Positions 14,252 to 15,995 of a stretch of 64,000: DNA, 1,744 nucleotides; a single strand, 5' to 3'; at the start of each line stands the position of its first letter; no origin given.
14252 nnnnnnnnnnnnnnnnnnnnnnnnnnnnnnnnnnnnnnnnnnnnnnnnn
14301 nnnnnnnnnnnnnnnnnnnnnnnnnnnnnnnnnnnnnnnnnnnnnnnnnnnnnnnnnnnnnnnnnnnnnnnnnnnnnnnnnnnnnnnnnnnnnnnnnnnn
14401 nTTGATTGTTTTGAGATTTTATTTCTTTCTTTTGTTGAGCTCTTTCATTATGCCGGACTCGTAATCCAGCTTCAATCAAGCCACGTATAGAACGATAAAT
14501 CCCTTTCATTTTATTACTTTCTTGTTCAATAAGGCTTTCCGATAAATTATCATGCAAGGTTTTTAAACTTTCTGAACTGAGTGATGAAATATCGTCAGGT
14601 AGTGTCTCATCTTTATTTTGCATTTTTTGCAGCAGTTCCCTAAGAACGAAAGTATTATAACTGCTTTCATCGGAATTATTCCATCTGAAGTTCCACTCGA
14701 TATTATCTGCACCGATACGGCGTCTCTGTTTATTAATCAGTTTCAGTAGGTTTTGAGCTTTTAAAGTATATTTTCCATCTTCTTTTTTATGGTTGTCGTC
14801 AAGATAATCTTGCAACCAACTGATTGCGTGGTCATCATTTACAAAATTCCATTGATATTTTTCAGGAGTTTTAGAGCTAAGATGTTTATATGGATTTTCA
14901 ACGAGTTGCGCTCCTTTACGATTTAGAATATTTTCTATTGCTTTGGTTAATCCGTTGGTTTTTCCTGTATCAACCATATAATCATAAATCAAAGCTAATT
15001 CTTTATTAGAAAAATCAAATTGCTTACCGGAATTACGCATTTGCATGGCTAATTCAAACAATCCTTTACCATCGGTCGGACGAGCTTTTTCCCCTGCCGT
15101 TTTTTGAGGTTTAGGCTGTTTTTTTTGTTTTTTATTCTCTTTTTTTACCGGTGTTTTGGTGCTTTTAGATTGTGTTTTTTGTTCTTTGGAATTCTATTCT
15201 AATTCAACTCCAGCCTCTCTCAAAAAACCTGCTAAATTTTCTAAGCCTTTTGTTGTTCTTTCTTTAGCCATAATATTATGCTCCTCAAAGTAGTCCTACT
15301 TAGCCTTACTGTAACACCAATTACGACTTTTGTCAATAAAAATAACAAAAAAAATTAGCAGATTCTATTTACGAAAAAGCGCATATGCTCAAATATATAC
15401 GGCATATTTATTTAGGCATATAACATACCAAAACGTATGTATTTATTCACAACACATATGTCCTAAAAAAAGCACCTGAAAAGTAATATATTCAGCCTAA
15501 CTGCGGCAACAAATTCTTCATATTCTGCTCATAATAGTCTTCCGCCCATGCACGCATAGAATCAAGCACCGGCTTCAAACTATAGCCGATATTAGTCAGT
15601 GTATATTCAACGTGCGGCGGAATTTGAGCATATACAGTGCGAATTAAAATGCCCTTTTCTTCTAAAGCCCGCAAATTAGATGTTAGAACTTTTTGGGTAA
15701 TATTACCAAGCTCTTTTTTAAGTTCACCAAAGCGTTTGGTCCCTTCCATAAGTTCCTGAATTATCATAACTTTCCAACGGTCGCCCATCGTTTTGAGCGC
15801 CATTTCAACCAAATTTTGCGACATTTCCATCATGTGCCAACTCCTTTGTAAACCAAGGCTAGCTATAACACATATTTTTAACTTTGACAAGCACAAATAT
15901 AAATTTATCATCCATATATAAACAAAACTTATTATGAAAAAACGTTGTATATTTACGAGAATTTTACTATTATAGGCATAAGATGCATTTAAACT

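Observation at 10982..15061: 1359-aa protein with acidic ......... tandem repeats and a glycine-zipper amphipathic segment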

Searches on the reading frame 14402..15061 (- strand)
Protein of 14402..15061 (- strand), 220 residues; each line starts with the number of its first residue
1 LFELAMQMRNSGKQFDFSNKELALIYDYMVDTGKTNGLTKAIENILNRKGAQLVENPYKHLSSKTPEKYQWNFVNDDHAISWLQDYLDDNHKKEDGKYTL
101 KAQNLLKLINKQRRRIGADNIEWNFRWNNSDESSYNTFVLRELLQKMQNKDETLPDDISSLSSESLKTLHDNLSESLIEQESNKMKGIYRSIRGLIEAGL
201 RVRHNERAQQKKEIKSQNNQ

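Call 66: search_protein_families(library=pfam, proteins=[window:14402-15061:-], max_evalue=10)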
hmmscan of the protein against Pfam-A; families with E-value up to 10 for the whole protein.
seq(220 aa): 0 families

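Call 81: find_homologous_proteins(query=A6, max_evalue=0.01)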
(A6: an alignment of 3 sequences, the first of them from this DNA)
Query A6 (3 sequences) (220 aa, profile of the alignment): 1 proteins with E <= 0.01 among 2060 candidates.
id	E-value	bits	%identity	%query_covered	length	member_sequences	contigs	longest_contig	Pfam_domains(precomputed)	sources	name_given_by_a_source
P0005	9.2e-74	266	84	68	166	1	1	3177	-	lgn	-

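Call 82: find_encoding_contigs(protein=P0005, flank=5000)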
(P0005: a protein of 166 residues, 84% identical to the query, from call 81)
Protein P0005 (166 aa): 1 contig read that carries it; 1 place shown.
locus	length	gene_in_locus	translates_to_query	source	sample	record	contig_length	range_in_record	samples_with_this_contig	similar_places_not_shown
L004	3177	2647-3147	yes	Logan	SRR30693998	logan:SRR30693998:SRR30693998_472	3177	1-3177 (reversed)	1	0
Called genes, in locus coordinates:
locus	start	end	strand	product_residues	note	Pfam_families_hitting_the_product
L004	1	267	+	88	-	?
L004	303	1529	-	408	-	PF00664:ABC_membrane, PF00005:ABC_tran, PF02463:SMC_N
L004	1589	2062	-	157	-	PF00664:ABC_membrane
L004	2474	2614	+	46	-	-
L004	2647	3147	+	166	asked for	-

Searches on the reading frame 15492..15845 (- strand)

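Call 85: search_protein_families(library=ncbifam, proteins=[window:15492-15845:-], max_evalue=0.00001)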
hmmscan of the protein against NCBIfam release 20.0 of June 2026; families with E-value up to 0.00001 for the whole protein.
window:15492-15845:- (117 aa): 2 families
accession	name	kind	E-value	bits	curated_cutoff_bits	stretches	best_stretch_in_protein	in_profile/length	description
NF047364.1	redox_TF_RrpB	exception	9.7e-33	112.6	175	1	9-105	3-104/105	MarR family transcription factor RrpB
NF047367.1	redox_TF_RrpA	exception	7.2e-18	64.7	185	1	16-104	11-100/101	MarR family transcription factor RrpA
